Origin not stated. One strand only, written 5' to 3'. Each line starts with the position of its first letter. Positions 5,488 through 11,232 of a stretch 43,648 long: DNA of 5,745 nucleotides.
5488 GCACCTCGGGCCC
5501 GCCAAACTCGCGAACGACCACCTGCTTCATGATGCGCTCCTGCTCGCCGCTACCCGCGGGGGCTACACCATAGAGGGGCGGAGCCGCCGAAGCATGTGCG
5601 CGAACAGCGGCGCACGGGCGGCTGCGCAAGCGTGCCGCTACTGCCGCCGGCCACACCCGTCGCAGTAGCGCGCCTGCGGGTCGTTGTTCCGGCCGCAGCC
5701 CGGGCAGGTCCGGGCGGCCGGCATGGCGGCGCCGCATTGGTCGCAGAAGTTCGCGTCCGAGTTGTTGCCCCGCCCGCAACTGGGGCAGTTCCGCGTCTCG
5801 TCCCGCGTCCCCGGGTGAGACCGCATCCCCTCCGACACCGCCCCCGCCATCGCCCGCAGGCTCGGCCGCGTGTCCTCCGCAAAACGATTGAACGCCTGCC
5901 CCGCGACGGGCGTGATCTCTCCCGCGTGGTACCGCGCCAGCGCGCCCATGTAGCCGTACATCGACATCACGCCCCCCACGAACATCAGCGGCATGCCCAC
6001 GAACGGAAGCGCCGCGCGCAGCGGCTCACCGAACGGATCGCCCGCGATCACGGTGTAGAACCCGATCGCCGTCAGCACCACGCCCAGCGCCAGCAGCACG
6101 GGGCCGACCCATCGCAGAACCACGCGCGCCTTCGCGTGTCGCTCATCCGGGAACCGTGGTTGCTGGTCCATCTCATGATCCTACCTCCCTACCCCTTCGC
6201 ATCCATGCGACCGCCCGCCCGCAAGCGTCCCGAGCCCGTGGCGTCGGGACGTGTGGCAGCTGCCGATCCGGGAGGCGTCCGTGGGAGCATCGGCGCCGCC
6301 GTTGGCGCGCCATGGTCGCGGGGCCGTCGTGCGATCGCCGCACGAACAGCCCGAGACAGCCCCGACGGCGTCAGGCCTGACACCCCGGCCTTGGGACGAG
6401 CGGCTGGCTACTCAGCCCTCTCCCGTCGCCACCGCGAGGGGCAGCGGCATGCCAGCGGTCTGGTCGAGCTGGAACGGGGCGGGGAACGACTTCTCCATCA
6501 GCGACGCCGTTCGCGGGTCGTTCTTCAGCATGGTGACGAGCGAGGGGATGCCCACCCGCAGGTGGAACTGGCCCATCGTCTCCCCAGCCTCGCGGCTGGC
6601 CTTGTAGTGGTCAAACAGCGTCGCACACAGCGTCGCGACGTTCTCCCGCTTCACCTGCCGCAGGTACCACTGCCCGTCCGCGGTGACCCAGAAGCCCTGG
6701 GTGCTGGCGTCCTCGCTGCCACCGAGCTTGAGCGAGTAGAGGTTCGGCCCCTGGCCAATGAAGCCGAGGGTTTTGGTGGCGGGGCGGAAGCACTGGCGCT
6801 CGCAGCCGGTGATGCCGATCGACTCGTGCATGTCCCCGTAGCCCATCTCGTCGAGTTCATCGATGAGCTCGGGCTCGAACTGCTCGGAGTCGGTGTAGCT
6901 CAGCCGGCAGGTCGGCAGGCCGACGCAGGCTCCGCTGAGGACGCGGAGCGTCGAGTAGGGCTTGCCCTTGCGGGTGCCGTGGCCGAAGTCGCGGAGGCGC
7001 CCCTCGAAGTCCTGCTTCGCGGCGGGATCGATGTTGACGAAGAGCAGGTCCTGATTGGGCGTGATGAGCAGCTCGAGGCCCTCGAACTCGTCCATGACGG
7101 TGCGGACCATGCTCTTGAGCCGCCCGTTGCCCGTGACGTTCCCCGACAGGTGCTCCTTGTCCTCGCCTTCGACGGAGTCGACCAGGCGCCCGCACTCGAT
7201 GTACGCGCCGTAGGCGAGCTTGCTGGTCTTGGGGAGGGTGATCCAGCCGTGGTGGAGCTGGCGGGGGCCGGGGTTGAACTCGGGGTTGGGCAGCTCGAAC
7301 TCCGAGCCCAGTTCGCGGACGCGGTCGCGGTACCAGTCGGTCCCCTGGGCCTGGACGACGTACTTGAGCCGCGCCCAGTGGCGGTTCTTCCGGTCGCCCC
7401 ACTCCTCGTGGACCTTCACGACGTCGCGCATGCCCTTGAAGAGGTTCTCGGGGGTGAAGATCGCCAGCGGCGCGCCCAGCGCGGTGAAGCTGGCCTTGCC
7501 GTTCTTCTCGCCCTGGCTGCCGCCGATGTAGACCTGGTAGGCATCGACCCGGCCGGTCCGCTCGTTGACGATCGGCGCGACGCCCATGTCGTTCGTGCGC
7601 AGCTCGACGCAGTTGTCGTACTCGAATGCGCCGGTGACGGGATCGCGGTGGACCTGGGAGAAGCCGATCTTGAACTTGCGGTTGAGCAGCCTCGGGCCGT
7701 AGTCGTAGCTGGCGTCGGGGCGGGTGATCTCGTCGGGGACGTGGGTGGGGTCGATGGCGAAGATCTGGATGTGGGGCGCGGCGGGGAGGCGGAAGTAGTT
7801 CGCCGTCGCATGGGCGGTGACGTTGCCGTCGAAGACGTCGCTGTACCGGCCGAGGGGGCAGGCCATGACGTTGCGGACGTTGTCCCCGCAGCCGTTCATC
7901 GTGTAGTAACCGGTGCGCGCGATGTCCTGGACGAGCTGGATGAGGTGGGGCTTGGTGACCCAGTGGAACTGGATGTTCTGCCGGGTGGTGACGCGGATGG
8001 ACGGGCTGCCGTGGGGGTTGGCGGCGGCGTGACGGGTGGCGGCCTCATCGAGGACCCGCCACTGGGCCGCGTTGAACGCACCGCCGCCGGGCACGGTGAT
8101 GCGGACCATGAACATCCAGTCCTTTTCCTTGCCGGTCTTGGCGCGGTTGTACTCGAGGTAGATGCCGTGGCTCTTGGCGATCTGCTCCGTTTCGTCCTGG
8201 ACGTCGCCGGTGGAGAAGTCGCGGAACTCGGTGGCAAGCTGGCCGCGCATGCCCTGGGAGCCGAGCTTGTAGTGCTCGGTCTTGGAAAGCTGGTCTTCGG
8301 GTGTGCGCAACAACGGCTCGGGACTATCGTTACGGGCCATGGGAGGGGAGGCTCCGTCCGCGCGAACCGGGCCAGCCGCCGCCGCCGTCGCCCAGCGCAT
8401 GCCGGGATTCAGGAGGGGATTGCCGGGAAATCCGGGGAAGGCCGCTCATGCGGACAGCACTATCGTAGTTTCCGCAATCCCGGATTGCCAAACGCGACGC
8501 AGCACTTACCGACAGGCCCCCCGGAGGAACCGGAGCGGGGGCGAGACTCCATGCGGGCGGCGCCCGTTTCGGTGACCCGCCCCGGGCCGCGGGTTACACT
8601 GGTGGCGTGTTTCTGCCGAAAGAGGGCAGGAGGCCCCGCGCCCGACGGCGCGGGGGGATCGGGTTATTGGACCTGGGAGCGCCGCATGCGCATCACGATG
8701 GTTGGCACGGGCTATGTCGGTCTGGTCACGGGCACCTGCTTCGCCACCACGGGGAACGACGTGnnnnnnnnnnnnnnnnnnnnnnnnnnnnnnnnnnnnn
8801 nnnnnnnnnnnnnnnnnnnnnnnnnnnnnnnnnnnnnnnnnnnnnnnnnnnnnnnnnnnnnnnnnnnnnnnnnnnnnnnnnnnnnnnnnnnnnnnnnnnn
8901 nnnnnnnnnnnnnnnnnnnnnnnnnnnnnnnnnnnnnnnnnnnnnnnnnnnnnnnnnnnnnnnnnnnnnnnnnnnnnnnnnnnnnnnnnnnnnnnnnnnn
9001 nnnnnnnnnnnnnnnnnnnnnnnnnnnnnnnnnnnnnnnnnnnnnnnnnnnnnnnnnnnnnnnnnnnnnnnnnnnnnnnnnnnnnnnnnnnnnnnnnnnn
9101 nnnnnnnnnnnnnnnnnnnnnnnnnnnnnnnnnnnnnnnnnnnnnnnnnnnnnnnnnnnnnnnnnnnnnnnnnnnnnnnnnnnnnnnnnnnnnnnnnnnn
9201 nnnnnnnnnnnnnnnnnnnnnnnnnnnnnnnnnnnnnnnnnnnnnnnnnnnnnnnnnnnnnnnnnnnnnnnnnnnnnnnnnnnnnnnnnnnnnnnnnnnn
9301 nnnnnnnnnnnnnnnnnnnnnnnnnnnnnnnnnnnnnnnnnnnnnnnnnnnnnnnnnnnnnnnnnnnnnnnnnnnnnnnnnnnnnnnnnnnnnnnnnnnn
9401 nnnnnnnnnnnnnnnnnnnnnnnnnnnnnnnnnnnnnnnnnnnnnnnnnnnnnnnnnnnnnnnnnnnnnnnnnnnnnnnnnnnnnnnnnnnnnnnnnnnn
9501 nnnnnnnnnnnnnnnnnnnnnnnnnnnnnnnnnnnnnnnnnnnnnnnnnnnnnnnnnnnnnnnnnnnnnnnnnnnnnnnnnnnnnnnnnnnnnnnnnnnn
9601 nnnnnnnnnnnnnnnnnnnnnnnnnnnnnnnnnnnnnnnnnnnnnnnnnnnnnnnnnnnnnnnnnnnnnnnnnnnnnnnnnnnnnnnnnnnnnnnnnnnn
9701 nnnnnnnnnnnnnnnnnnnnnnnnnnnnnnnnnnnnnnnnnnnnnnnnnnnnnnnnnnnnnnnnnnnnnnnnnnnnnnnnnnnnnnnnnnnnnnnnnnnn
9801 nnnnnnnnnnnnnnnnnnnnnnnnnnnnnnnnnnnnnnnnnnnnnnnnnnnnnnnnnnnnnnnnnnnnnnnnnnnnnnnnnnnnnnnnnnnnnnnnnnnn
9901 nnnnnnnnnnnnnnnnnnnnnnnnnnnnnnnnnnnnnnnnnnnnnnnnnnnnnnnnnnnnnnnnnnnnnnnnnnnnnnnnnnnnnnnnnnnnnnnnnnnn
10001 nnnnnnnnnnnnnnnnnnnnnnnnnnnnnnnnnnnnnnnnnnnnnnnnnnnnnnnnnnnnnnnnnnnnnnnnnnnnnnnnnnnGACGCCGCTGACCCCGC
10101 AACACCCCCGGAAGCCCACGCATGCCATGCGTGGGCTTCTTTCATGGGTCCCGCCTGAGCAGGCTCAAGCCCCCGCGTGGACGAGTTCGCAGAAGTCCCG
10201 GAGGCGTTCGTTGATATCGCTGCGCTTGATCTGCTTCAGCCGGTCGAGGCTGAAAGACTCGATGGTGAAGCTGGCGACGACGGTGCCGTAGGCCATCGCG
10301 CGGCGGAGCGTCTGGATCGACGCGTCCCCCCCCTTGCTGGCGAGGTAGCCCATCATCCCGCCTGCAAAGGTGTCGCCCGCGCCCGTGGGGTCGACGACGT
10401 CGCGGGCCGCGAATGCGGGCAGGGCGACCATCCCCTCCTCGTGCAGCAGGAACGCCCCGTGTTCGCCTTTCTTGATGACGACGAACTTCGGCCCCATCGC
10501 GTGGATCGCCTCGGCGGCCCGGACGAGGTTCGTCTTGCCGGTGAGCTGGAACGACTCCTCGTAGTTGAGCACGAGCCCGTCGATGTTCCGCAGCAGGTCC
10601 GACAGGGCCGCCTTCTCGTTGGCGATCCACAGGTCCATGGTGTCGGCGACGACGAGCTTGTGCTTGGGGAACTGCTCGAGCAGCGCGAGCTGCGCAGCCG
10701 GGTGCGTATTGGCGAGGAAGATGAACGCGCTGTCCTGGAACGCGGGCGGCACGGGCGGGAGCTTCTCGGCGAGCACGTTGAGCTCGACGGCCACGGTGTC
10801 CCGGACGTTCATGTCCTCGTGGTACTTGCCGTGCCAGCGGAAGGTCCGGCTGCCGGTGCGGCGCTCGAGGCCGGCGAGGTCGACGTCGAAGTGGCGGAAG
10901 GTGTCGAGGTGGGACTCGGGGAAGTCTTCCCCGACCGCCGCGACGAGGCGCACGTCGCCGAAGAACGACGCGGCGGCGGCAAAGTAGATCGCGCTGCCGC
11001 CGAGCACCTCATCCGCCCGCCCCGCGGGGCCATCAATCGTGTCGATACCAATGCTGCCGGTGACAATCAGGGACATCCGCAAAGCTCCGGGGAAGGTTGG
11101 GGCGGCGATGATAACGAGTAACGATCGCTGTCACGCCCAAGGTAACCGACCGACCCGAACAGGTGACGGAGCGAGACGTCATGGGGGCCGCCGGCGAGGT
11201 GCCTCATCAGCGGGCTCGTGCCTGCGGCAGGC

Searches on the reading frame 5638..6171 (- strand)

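Call 72: search_protein_families(library=pfam, proteins=[window:5638-6171:-], max_evalue=0.001)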
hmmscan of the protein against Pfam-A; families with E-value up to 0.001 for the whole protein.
window:5638-6171:- (177 aa): 8 families
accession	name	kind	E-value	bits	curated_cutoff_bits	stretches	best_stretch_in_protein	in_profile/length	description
PF12773.13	DZR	-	2.6e-10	40.7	27.3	1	129-174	1-45/45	Double zinc ribbon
PF24463.1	DUF7577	-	1.7e-07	31.2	28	0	125-150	1-26/27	Domain of unknown function (DUF7577)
PF13240.11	Zn_Ribbon_1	-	2.4e-07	30.7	25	1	129-149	2-22/23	zinc-ribbon domain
PF13248.11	Zn_ribbon_3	-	3.3e-06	26.8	27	1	125-148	1-24/26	zinc-ribbon domain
PF17032.10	Zn_ribbon_15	-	6.2e-06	27.4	28.9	0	124-147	50-73/73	zinc-ribbon family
PF24460.1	DUF7575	-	2.7e-05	23.8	28.5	0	124-148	1-25/28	Domain of unknown function (DUF7575)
PF18912.6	DZR_2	-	0.00035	20.8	27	1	127-173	8-55/56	Double zinc ribbon domain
PF00641.23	Zn_ribbon_RanBP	-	0.00059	19.5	27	0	128-149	6-27/30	Zn-finger in Ran binding protein and others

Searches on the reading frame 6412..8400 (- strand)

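Call 72: search_protein_families(library=pfam, proteins=[window:6412-8400:-], max_evalue=0.001)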
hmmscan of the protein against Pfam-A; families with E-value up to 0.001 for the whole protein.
window:6412-8400:- (662 aa): 2 families
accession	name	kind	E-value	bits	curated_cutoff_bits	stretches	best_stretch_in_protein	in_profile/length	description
PF01077.27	NIR_SIR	-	4.2e-24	85.2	27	1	172-363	2-152/158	Nitrite and sulphite reductase 4Fe-4S domain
PF03460.22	NIR_SIR_ferr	-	3.5e-18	65.6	24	1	94-161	7-67/69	Nitrite/Sulfite reductase ferredoxin-like half domain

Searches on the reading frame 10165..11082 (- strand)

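Call 72: search_protein_families(library=pfam, proteins=[window:10165-11082:-], max_evalue=0.001)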
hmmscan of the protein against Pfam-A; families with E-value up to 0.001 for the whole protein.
window:10165-11082:- (305 aa): 1 family
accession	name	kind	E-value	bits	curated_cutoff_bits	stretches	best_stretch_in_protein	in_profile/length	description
PF00294.29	PfkB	-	1.6e-24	87.3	25.8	1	26-278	34-294/302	pfkB family carbohydrate kinase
